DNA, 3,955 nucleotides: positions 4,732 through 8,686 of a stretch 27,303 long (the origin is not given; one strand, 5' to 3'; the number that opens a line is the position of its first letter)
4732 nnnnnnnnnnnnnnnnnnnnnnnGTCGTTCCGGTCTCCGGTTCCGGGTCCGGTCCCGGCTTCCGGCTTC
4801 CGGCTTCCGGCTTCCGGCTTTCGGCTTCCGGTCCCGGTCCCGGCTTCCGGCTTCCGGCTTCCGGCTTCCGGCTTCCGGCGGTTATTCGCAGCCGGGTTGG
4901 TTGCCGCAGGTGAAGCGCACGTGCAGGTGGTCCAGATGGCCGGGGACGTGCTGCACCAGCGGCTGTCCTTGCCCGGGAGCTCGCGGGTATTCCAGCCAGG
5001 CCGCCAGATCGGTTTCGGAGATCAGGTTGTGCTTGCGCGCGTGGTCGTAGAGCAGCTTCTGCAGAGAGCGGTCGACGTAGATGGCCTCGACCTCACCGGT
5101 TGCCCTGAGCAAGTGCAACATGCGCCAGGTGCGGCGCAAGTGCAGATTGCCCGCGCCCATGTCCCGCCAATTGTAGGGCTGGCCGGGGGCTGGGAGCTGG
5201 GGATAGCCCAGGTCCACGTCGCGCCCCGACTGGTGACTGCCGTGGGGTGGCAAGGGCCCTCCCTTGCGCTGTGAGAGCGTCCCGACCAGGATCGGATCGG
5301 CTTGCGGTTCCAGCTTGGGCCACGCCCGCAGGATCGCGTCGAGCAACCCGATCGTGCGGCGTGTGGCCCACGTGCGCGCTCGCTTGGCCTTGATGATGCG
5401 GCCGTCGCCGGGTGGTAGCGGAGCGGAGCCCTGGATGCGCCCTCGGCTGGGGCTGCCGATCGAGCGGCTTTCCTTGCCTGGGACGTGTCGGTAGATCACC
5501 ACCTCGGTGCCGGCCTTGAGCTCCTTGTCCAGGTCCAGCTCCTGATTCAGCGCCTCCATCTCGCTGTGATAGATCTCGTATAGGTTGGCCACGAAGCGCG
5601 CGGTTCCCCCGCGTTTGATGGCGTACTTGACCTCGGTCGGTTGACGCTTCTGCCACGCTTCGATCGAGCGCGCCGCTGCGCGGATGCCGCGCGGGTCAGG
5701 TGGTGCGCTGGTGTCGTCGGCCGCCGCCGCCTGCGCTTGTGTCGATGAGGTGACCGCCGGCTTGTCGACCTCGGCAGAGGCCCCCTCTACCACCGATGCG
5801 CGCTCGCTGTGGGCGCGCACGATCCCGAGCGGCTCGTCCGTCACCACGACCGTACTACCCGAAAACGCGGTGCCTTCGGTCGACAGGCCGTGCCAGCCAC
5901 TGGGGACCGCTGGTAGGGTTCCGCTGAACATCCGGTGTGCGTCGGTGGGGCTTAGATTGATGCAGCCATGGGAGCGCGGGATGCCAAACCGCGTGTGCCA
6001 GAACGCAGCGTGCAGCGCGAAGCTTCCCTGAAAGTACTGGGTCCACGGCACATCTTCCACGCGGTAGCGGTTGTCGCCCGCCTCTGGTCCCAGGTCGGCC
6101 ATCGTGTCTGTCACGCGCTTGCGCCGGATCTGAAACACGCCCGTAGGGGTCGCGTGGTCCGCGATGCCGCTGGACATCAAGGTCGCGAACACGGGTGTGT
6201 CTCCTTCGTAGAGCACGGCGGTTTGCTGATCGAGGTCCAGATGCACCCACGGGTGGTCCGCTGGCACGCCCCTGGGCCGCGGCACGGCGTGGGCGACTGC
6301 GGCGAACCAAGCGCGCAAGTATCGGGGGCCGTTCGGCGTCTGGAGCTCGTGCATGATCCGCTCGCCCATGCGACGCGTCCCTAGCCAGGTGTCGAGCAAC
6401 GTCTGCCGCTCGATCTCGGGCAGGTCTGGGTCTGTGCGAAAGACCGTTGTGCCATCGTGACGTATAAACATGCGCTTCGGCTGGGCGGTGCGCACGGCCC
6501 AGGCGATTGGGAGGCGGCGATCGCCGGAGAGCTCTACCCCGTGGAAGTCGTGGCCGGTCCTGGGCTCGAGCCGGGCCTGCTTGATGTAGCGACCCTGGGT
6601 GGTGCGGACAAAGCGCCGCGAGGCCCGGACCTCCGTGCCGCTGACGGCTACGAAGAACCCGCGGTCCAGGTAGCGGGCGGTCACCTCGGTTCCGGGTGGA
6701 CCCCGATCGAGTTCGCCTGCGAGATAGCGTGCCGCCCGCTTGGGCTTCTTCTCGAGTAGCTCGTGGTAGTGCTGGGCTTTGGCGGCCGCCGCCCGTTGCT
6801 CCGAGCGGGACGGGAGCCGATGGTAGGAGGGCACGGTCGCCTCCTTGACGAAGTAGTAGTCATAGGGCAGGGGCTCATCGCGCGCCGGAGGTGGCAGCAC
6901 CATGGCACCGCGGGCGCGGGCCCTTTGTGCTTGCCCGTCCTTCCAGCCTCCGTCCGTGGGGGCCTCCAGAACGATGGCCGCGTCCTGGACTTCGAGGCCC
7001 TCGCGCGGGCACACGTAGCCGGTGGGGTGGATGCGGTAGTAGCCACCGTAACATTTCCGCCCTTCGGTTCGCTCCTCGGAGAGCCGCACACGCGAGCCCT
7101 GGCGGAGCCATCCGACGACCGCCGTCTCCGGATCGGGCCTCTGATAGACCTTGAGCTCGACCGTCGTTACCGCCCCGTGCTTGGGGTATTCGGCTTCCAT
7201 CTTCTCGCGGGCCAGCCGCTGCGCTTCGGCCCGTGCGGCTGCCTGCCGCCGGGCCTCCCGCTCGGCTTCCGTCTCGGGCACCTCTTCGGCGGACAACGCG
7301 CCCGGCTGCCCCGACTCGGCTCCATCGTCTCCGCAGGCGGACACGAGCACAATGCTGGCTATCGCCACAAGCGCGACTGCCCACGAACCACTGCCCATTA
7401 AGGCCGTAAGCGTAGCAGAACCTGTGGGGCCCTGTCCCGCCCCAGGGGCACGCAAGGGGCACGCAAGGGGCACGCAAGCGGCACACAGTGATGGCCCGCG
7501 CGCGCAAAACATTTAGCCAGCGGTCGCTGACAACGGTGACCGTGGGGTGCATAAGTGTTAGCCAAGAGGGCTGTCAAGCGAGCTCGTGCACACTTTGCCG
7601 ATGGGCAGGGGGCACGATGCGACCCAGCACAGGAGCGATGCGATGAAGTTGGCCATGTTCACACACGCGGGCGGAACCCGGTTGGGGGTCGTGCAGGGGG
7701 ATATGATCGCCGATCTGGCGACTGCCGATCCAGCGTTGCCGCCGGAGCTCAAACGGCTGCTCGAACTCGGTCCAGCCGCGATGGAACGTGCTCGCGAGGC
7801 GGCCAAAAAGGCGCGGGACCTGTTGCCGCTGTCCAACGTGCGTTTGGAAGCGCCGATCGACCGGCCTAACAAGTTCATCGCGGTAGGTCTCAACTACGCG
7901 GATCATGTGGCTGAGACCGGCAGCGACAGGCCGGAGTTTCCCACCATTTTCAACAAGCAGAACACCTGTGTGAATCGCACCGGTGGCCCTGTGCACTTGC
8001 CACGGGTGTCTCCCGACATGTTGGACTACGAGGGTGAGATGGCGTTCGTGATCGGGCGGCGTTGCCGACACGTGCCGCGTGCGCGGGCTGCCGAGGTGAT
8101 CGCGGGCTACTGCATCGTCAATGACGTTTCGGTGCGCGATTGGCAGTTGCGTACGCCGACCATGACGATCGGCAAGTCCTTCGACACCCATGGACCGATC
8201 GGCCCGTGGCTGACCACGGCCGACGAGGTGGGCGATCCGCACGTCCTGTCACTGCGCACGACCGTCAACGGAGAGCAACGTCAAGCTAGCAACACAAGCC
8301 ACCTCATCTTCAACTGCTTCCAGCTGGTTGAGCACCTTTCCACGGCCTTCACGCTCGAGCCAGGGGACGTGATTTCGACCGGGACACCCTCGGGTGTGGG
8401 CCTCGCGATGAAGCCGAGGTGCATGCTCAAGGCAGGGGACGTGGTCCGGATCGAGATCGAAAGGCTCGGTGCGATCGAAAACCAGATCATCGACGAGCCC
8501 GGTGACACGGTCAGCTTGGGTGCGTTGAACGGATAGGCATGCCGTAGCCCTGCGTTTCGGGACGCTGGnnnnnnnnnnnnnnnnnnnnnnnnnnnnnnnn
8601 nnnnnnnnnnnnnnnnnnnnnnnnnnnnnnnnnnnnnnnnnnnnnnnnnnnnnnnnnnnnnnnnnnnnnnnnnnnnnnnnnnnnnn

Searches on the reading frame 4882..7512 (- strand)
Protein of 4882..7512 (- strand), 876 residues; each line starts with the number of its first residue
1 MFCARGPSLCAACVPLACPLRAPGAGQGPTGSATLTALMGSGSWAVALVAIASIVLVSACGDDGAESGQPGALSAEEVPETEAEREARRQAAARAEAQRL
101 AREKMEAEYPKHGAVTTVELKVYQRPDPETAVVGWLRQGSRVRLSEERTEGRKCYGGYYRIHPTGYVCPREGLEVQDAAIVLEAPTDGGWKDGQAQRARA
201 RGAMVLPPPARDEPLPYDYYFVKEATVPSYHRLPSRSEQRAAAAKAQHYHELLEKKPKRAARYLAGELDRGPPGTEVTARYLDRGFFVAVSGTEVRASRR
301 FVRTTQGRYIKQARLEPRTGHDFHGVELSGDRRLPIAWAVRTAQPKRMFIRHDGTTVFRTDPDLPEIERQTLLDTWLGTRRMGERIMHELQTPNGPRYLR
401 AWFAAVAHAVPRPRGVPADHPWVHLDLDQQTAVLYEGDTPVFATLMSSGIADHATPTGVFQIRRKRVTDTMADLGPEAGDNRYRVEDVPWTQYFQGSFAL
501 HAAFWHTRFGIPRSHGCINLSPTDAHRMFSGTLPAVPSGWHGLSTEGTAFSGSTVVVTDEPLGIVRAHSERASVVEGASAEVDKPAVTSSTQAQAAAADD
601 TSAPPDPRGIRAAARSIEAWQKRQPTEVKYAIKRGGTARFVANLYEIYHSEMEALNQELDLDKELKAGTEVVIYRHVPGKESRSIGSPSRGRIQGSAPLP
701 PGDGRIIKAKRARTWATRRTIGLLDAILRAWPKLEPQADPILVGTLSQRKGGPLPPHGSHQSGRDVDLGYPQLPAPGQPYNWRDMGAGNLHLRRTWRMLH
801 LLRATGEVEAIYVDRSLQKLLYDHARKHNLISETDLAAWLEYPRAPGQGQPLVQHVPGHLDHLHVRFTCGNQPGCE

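Call 7: search_protein_families(library=pfam, proteins=[window:4882-7512:-], max_evalue=0.001)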
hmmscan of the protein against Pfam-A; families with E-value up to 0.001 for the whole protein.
window:4882-7512:- (876 aa): 2 families
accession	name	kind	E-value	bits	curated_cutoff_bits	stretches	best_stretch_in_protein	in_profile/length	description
PF03734.19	YkuD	-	1.5e-16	61.8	23.4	1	422-530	3-136/146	L,D-transpeptidase catalytic domain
PF03411.18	Peptidase_M74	-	3.3e-12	47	25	1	684-871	1-187/240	Penicillin-insensitive murein endopeptidase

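Call 11: find_encoding_contigs(protein=window:4882-7512:-, flank=6000, max_places=10)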
Protein window:4882-7512:- (876 aa): no gene with exactly this product is on record in the collection.

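Call 39: find_encoding_contigs(protein=window:4882-7398:-, flank=1500, max_places=10)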
Protein window:4882-7398:- (838 aa): 2 contigs read that carry it; 2 places shown.
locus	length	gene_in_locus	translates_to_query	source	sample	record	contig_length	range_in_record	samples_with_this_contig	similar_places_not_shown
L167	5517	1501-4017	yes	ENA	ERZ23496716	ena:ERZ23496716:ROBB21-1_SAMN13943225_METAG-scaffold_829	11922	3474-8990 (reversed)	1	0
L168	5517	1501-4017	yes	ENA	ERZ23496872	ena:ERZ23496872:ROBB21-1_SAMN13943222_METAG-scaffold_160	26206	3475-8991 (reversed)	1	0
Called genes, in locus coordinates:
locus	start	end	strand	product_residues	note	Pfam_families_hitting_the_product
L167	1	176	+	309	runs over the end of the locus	PF00126:HTH_1, PF03466:LysR_substrate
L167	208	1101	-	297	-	PF01557:FAA_hydrolase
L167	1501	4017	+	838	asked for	PF03734:YkuD, PF03411:Peptidase_M74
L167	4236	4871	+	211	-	PF00440:TetR_N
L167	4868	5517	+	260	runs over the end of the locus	PF17131:TP_0789-like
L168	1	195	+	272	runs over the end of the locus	PF00126:HTH_1, PF03466:LysR_substrate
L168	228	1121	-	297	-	PF01557:FAA_hydrolase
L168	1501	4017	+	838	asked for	PF03734:YkuD, PF03411:Peptidase_M74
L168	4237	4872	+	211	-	PF00440:TetR_N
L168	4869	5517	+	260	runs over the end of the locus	PF17131:TP_0789-like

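Call 41: find_homologous_proteins(query=window:4882-7398:-, max_evalue=1e-30)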
Query window:4882-7398:- (838 aa): 346 proteins with E <= 1e-30 among 8000 candidates; the best 120 are listed.
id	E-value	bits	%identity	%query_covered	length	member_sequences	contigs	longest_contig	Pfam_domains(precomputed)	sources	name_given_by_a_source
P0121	0.0e+0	1932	100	100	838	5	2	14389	PF03734.20,PF03411.19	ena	-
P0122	0.0e+0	1255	66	99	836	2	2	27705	PF03734.20,PF03411.19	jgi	jgi:hypothetical protein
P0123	0.0e+0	1118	60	98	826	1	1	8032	PF03734.20,PF03411.19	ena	-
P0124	0.0e+0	1088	59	99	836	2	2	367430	PF03734.20,PF03411.19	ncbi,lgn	-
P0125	0.0e+0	1067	59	95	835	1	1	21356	PF03734.20,PF03411.19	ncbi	-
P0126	0.0e+0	1063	58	95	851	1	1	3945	PF03734.20,PF03411.19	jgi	-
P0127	0.0e+0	1038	56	99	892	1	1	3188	PF03734.20,PF03411.19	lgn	-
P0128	1.1e-268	912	61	78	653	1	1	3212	PF03734.20,PF03411.19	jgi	jgi:murein endopeptidase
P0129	7.8e-204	698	61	58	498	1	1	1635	PF03734.20,PF03411.19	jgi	-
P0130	6.1e-196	672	63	54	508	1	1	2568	PF03734.20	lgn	-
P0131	1.7e-192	660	60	54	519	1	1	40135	PF03734.20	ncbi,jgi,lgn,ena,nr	ncbi:MAG: L,D-transpeptidase [Myxococcales bacterium]|nr:L,D-transpeptidase [Myxococcales bacterium]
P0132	2.2e-192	660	59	61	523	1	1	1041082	PF03734.20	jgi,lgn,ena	-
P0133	9.4e-192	658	58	61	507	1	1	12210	PF03734.20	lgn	-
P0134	1.5e-191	657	59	58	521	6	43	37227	PF03734.20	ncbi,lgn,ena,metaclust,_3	metaclust:\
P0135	2.9e-191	656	58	61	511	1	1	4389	PF03734.20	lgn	-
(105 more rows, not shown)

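Call 42: find_encoding_contigs(protein=P0122, flank=4000, max_places=2)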
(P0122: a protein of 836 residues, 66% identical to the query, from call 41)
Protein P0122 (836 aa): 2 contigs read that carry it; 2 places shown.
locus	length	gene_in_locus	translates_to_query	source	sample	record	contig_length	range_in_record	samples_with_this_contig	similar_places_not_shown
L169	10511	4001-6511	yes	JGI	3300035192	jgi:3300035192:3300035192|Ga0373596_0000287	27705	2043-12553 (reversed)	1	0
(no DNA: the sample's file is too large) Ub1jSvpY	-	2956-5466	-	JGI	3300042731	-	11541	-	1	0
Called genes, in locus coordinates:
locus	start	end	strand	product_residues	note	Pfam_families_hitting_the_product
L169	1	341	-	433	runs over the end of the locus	PF02874:ATP-synt_ab_N (weak), PF00006:ATP-synt_ab, PF18269:T3SS_ATPase_C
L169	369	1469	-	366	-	PF00226:DnaJ, PF01556:DnaJ_C, PF00684:DnaJ_CXXCXGXG, PF27439:DnaJ_C_2 (weak)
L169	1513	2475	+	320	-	PF00849:PseudoU_synth_2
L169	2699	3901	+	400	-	-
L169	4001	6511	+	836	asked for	PF03734:YkuD, PF03411:Peptidase_M74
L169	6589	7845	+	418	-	PF00149:Metallophos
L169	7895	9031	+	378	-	PF01636:APH, PF02958:EcKL, PF07914:DUF1679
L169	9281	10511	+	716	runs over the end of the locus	PF04715:, PF00425:Chorismate_bind, PF00117:GATase, PF07722:Peptidase_C26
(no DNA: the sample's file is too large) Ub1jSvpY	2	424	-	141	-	?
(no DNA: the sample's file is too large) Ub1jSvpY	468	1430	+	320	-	PF00849:PseudoU_synth_2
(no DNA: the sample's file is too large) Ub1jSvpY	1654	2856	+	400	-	-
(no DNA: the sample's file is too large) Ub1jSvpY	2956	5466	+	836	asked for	PF03734:YkuD, PF03411:Peptidase_M74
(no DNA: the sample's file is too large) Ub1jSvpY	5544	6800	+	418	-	PF00149:Metallophos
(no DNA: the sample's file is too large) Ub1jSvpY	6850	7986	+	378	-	PF01636:APH, PF02958:EcKL, PF07914:DUF1679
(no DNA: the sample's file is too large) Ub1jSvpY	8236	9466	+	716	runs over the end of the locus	PF04715:, PF00425:Chorismate_bind, PF00117:GATase, PF07722:Peptidase_C26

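Call 43: find_encoding_contigs(protein=P0124, flank=4000, max_places=2)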
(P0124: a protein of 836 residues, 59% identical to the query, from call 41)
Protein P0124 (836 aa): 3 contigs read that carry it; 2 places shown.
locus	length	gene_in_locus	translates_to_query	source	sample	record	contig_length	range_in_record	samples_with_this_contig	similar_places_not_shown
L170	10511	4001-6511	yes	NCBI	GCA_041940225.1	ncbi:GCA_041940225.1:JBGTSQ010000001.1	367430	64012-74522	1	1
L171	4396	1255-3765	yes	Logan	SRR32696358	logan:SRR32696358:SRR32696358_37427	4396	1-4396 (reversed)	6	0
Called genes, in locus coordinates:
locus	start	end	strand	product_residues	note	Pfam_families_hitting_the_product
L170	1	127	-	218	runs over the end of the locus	-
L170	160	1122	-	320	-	PF00578:AhpC-TSA, PF08534:Redoxin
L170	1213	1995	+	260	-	PF00027:cNMP_binding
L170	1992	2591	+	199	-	PF00027:cNMP_binding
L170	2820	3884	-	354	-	-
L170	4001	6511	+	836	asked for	PF03734:YkuD, PF03411:Peptidase_M74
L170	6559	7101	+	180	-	PF01066:CDP-OH_P_transf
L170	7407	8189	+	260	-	PF23441:SDR, PF00106:adh_short, PF08659:KR, PF13561:adh_short_C2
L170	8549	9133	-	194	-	-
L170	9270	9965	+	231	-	-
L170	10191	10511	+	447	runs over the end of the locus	PF01011:PQQ (faint), PF13360:PQQ_2 (weak)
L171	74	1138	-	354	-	-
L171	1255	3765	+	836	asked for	PF03734:YkuD, PF03411:Peptidase_M74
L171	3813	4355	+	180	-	PF01066:CDP-OH_P_transf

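Call 44: find_encoding_contigs(protein=P0125, flank=4000, max_places=2)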
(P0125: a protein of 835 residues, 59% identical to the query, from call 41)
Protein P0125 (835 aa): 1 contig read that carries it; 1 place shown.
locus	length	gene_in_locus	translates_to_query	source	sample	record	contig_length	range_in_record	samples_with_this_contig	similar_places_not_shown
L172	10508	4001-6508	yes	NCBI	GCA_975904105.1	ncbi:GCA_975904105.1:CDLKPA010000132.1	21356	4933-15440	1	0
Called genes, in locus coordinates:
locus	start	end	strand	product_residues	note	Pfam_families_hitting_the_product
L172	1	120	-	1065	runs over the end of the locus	PF00873:ACR_tran, PF02355:SecD_SecF_C (faint)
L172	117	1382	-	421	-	PF25973:BSH_CzcB (weak)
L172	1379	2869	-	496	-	PF02321:OEP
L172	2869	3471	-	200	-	PF00440:TetR_N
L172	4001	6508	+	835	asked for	PF03734:YkuD, PF03411:Peptidase_M74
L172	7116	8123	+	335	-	-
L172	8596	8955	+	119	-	-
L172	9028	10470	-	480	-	PF02743:dCache_1 (weak), PF00672:HAMP (weak), PF00512:HisKA, PF02518:HATPase_c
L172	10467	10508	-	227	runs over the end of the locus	PF00072:Response_reg, PF00486:Trans_reg_C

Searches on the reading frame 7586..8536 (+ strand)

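Call 7: search_protein_families(library=pfam, proteins=[window:7586-8536:+], max_evalue=0.001)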
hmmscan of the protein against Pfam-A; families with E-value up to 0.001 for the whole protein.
window:7586-8536:+ (316 aa): 2 families
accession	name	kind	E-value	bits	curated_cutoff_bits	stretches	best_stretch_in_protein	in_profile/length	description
PF01557.24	FAA_hydrolase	-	6.2e-70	235.6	23.9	1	96-301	1-213/214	Fumarylacetoacetate (FAA) hydrolase C-terminal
PF10370.14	Rv2993c-like_N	-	0.00071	20.9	21.3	0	20-90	1-50/50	Rv2993c-like, N-terminal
